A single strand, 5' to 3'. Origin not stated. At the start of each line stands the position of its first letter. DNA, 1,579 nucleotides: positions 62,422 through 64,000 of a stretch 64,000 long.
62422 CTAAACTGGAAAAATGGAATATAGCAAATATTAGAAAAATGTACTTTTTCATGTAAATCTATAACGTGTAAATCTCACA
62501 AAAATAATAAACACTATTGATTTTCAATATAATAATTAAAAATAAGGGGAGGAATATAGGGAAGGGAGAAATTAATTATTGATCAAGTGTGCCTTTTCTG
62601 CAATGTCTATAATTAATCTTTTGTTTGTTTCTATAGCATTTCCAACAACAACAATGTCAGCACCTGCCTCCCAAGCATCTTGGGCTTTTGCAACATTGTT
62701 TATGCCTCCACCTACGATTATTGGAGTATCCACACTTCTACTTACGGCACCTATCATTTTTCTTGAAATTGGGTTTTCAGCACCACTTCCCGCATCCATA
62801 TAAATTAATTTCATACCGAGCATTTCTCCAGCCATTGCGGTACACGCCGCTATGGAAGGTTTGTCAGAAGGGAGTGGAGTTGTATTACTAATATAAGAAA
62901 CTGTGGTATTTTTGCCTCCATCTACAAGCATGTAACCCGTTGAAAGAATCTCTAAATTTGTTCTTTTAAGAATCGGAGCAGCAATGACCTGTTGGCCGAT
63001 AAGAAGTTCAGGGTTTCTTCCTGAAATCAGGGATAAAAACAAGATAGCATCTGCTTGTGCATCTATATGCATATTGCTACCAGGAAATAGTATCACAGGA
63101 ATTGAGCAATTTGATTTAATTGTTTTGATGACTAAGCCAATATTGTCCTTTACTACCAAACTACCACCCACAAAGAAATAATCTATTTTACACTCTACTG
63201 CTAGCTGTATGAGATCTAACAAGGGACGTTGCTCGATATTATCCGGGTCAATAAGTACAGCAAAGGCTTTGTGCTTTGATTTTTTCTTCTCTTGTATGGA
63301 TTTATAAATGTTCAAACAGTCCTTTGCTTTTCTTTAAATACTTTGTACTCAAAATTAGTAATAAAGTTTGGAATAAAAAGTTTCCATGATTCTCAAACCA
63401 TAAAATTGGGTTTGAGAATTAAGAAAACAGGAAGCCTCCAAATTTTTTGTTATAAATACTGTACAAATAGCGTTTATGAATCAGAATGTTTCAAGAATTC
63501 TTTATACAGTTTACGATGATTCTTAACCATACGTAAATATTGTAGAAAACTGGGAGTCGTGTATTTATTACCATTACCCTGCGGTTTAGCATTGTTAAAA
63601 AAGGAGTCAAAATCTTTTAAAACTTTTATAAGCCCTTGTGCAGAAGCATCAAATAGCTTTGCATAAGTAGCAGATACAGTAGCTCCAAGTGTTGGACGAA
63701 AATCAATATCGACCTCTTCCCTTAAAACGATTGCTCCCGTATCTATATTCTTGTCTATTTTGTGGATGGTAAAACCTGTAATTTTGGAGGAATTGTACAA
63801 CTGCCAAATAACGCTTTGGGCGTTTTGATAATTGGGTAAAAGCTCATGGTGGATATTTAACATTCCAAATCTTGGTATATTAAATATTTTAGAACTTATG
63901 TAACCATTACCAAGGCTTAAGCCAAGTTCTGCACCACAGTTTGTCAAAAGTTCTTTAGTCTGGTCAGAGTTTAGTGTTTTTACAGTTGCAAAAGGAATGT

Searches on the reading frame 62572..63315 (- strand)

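Call 50: search_protein_families(library=pfam, proteins=[window:62572-63315:-])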
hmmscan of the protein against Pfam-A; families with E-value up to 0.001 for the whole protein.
window:62572-63315:- (247 aa): 3 families
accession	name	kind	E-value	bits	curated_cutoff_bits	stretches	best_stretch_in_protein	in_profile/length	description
PF01884.23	PcrB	-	9.1e-37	127.1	23.9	1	16-237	7-220/226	PcrB family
PF00977.27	His_biosynth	-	9.7e-09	35.4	23.6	1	176-241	53-118/228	Histidine biosynthesis protein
PF04131.20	NanE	-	0.00071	19.2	27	0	196-232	144-180/192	Putative N-acetylmannosamine-6-phosphate epimerase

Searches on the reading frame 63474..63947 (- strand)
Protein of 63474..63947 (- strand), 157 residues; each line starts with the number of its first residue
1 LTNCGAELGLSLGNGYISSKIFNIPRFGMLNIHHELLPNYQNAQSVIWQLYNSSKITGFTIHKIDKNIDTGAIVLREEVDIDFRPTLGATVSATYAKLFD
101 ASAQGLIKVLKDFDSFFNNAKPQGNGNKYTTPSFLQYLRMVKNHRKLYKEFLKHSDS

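Call 50: search_protein_families(library=pfam, proteins=[window:63474-63947:-])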
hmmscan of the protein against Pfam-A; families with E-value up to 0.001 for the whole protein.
window:63474-63947:- (157 aa): 1 family
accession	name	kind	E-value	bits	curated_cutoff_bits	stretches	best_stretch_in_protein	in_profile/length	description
PF00551.24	Formyl_trans_N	-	1.2e-15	58.2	26.1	1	17-109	92-180/181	Formyl transferase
